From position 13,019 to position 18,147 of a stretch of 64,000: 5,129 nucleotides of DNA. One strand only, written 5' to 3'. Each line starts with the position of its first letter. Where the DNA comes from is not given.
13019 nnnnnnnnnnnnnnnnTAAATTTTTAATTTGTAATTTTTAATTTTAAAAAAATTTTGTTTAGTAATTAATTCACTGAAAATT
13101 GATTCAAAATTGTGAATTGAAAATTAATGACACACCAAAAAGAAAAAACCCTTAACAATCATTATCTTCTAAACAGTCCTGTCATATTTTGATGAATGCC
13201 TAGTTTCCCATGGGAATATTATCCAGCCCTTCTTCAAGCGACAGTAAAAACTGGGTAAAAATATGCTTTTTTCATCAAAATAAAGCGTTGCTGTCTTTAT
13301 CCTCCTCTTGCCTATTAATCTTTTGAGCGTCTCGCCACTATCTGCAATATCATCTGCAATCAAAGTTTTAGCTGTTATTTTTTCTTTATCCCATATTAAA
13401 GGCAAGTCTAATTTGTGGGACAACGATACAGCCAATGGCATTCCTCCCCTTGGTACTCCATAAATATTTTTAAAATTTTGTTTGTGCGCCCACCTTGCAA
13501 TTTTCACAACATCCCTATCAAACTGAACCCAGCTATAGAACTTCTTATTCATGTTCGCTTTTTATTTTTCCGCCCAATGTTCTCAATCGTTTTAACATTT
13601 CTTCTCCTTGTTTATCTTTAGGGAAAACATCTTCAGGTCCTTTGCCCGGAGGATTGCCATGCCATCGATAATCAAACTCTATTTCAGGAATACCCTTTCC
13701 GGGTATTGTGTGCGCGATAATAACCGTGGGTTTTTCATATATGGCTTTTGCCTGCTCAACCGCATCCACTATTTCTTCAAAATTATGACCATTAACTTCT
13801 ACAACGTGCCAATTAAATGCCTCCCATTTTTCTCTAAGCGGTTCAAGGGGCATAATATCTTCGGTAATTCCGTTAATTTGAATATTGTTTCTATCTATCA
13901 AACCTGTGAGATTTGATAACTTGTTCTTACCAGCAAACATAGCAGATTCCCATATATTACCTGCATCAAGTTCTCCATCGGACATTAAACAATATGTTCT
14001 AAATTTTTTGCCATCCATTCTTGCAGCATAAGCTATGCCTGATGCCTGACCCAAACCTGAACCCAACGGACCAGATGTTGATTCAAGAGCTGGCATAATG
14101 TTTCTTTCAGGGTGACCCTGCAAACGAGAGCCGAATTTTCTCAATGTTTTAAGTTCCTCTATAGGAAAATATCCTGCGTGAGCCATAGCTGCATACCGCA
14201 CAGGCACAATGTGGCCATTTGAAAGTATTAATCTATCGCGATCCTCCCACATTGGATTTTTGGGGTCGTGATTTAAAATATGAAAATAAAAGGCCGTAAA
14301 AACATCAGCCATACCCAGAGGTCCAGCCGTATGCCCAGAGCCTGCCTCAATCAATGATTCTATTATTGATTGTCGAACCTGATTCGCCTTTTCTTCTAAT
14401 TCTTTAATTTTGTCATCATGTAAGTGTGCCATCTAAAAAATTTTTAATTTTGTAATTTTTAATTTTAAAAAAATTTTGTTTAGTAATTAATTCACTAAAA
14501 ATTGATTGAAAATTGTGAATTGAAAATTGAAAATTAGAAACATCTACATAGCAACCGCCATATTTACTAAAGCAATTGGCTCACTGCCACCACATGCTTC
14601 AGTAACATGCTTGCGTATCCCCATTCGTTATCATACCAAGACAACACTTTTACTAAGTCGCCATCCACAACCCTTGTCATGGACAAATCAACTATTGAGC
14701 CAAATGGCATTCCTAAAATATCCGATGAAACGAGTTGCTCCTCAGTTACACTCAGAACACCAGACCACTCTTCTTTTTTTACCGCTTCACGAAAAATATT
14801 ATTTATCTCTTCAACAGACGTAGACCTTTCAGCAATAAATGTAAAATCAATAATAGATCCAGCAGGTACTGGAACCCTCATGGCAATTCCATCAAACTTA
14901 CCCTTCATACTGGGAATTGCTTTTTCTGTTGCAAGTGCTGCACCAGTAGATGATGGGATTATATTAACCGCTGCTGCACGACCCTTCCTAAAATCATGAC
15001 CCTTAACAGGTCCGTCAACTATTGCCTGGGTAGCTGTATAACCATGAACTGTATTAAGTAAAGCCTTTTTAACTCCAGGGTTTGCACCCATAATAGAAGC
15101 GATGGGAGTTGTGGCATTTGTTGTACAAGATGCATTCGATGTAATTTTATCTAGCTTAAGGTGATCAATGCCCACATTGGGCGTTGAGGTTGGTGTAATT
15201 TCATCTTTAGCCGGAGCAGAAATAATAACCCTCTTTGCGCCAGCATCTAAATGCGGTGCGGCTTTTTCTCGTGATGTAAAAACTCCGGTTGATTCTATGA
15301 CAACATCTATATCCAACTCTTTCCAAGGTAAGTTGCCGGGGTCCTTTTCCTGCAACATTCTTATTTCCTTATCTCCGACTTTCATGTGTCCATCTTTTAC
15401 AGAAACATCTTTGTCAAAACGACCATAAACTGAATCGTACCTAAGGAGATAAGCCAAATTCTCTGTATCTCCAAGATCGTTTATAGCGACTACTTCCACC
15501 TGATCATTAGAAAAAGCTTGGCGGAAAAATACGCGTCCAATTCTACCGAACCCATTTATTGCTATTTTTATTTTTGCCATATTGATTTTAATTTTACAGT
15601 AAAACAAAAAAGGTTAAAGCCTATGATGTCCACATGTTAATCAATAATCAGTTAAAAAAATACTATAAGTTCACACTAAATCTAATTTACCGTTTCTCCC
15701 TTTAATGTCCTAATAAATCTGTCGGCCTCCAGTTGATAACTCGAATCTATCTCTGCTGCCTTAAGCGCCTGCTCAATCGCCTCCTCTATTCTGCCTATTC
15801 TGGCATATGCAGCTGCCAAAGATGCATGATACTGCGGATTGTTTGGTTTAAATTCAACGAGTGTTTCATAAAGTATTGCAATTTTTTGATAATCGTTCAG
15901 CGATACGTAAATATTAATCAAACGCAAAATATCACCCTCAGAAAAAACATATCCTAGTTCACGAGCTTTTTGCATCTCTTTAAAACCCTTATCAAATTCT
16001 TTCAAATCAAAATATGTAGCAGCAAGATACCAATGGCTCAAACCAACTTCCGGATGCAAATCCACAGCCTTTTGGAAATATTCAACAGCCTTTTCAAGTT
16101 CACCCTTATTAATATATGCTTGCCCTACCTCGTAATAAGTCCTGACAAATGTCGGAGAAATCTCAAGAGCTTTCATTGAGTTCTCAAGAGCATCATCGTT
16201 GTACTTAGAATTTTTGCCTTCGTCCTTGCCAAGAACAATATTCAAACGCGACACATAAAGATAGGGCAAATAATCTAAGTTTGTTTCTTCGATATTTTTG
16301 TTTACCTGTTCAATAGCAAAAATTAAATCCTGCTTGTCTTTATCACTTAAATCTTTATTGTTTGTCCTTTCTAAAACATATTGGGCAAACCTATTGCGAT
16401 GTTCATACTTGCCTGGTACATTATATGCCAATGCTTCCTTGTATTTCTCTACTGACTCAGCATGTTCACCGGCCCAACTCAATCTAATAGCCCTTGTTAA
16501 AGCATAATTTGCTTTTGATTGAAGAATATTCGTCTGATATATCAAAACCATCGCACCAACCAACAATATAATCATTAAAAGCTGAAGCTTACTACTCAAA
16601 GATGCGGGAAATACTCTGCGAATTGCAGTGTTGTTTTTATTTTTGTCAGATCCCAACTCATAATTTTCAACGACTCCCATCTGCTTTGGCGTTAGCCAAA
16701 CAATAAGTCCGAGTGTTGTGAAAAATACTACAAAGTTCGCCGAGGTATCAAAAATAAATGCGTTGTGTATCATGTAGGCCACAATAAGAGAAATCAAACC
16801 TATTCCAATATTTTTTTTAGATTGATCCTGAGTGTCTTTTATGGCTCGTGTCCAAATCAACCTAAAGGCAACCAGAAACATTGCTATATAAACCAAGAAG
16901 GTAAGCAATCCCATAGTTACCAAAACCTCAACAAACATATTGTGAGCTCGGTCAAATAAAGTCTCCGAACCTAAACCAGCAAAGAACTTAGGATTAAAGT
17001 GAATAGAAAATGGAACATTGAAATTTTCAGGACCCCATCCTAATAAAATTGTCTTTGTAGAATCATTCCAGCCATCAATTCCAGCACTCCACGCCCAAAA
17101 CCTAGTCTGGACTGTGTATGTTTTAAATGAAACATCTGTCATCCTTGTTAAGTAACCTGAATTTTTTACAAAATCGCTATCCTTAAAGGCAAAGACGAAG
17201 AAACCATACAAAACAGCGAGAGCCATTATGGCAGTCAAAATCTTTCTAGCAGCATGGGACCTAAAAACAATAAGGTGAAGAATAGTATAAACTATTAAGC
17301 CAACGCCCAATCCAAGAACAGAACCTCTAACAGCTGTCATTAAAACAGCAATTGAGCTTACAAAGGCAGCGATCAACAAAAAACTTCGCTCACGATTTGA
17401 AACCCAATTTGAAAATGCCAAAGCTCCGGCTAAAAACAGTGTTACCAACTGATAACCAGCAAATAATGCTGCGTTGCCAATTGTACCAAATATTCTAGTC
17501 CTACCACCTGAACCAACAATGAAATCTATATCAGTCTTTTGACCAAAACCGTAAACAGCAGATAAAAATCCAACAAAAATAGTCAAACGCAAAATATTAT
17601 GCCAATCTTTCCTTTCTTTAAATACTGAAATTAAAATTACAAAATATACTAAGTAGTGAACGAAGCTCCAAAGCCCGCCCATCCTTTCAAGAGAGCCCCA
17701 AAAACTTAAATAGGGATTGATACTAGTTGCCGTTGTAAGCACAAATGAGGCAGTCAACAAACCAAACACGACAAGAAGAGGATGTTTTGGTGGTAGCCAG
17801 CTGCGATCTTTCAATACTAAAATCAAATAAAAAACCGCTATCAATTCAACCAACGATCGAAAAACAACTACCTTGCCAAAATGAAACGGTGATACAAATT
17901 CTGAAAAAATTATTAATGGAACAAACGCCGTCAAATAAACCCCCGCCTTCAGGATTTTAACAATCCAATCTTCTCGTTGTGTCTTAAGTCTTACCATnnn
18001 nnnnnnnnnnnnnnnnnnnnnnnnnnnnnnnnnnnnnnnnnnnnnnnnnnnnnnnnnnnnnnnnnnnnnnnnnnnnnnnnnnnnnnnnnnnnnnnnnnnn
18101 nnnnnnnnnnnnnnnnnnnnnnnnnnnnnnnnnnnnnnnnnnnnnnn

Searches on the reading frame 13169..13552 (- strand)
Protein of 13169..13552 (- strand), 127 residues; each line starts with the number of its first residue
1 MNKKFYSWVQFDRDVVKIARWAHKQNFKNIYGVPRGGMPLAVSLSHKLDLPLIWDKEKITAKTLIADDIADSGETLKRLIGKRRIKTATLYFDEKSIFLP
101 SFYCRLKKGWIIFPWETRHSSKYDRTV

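Call 9: search_protein_families(library=pfam, proteins=[window:13169-13552:-], max_evalue=0.001)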
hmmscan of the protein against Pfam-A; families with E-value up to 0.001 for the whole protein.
window:13169-13552:- (127 aa): 1 family
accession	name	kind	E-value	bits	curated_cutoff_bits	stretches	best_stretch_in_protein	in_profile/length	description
PF00156.33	Pribosyltran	-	9.2e-10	38.5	26.3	1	60-120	87-156/158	Phosphoribosyl transferase domain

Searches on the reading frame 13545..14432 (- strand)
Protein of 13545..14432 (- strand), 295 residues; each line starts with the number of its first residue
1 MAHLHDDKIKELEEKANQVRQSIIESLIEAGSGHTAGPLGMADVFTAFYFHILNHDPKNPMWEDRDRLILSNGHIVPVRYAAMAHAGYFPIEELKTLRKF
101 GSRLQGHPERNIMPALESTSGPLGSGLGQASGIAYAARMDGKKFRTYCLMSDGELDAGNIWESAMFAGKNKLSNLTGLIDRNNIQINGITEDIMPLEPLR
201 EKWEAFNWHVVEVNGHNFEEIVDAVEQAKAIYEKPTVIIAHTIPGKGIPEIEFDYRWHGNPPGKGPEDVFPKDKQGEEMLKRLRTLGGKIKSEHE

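Call 9: search_protein_families(library=pfam, proteins=[window:13545-14432:-], max_evalue=0.001)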
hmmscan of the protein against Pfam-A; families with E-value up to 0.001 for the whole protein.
window:13545-14432:- (295 aa): 3 families
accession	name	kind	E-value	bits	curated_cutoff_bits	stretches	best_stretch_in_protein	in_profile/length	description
PF00456.26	Transketolase_N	-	1.7e-58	198.6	22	1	15-263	5-264/334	Transketolase, thiamine diphosphate binding domain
PF13292.11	DXP_synthase_N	-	2.1e-10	40.8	21.2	1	4-183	10-172/274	1-deoxy-D-xylulose-5-phosphate synthase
PF00676.26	E1_dh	-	9.4e-06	25.2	22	1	117-230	97-209/300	Dehydrogenase E1 component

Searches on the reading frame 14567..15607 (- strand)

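Call 9: search_protein_families(library=pfam, proteins=[window:14567-15607:-], max_evalue=0.001)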
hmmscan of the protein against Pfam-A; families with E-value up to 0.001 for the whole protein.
window:14567-15607:- (346 aa): 2 families
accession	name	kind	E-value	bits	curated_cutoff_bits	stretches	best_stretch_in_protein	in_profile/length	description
PF02800.25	Gp_dh_C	-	2.5e-49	167.3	24.4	1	167-325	2-158/158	Glyceraldehyde 3-phosphate dehydrogenase, C-terminal domain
PF00044.30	Gp_dh_N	-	8.7e-41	138.7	31.7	1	13-112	1-100/101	Glyceraldehyde 3-phosphate dehydrogenase, NAD binding domain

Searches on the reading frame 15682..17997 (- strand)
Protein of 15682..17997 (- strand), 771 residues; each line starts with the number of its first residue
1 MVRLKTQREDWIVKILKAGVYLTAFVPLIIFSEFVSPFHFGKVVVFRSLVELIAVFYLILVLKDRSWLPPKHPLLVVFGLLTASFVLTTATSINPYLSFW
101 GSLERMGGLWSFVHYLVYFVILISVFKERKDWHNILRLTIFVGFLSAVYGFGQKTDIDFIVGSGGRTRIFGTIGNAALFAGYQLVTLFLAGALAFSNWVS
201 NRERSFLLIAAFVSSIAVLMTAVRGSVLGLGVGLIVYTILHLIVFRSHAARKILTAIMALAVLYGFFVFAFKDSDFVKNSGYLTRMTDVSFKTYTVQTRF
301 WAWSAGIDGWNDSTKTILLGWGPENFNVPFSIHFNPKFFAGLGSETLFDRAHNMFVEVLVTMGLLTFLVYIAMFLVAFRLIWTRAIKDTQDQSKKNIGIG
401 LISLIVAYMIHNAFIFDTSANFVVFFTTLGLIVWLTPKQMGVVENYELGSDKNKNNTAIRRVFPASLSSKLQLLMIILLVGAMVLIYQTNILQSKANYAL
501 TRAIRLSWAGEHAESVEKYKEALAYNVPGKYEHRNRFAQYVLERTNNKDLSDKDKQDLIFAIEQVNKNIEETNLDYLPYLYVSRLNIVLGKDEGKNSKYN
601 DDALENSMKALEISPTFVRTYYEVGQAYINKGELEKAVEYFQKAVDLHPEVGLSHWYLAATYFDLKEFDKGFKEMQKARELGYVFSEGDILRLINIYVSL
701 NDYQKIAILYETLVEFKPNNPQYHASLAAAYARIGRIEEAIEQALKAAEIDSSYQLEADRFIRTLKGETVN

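Call 4: search_protein_families(library=pfam, proteins=[window:15682-17997:-], max_evalue=0.01)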
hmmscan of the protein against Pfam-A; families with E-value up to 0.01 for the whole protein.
window:15682-17997:- (771 aa): 22 families
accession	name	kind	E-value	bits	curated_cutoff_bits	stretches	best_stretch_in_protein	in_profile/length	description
PF07719.23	TPR_2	-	4.9e-14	51.7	27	1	619-650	2-33/34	Tetratricopeptide repeat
PF04932.20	Wzy_C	-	5e-13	49.5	31.7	1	210-371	2-149/149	O-Antigen ligase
PF13414.12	TPR_11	-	5.4e-13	48.8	26.8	2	625-665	1-41/42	TPR repeat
PF13431.12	TPR_17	-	7e-13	48.2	24.4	2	608-638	3-33/34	Tetratricopeptide repeat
PF00515.34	TPR_1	-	2.8e-12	46.3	27.8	1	619-650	2-33/34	Tetratricopeptide repeat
PF13181.12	TPR_8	-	3.5e-11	42.8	25.7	1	619-649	2-32/34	Tetratricopeptide repeat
PF13432.12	TPR_16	-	9.1e-10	39.2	32.7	1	625-678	4-57/65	Tetratricopeptide repeat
PF13424.12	TPR_12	-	4.3e-08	33.7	30.1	1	619-667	4-53/77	Tetratricopeptide repeat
PF13428.12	TPR_14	-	4.7e-08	33.4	23.5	0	619-653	2-36/44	Tetratricopeptide repeat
PF14559.12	TPR_19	-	1.9e-07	31.7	25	0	601-648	8-55/68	Tetratricopeptide repeat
PF13176.12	TPR_7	-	1.5e-06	28.3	27.9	0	622-648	3-29/36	Tetratricopeptide repeat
PF13371.12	TPR_9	-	1.5e-05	25.4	35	0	600-650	11-61/73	Tetratricopeptide repeat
PF14561.12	TPR_20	-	0.00017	22.3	25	0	713-760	14-61/90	Tetratricopeptide repeat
PF03704.23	BTAD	-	0.00036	21.3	22.1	0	622-743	10-118/146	Bacterial transcriptional activator domain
PF12895.13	ANAPC3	-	0.00037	21.2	27.2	0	602-676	7-80/82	Anaphase-promoting complex, cyclosome, subunit 3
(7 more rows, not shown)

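Call 11: search_protein_families(library=ncbifam, proteins=[window:15682-17997:-], max_evalue=0.01)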
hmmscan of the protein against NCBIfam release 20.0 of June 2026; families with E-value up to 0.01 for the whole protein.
window:15682-17997:- (771 aa): 16 families
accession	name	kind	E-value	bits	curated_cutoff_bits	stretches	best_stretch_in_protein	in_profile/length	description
NF040959.1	MamA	equivalog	2.3e-16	59.8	200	2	601-681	122-202/204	magnetosome protein MamA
TIGR02917.1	PEP_TPR_lipo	equivalog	2.8e-11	42.1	312.2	1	623-752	368-496/899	XrtA/PEP-CTERM system TPR-repeat protein PrsT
TIGR00947.1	2A73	equivalog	4.3e-10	39.2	366.4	1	52-412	47-397/425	IctB family putative bicarbonate transporter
TIGR00990.1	3a0801s09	subfamily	6.5e-09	35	757.25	1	601-681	348-428/615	mitochondrial import receptor subunit TOM70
NF047558.1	TPR_END_plus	domain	8.9e-09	35.2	32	0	621-650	2-31/56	TPR end-of-group domain-containing protein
TIGR02521.1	type_IV_pilW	equivalog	2e-07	30.8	154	1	601-743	48-191/234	type IV pilus biogenesis/stability protein PilW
TIGR04510.1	mod_pep_cyc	subfamily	3.4e-07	29.2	400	1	622-754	402-534/814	putative peptide modification system cyclase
TIGR02552.1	LcrH_SycD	equivalog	1.4e-05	24.8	104.8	0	702-751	33-82/136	SycD/LcrH family type III secretion system chaperone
NF033920.0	C39_PA2778_fam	equivalog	0.00033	20.1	150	0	599-681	171-253/255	PA2778 family cysteine peptidase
NF002725.1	PRK02603.1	equivalog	0.00042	20.4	143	0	601-651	52-105/173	photosystem I assembly protein Ycf3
NF033762.1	social_mot_Tgl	equivalog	0.001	18.5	225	1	621-747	34-161/252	social motility TPR repeat lipoprotein Tgl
NF052415.1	T3SS_chap_SctY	equivalog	0.0014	19.1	70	0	696-749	15-68/106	type III secretion apparatus assembly chaperone SctY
NF008757.0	PRK11788.1-5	equivalog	0.002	17.3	363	1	598-751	49-210/388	lipopolysaccharide assembly protein LapB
NF008756.0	PRK11788.1-4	equivalog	0.0026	16.9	474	0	596-646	192-242/389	lipopolysaccharide assembly protein LapB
NF053720.1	NsdA_fam_reg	subfamily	0.0037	16.8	75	0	621-680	332-396/432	NsdA family TPR-like regulatory protein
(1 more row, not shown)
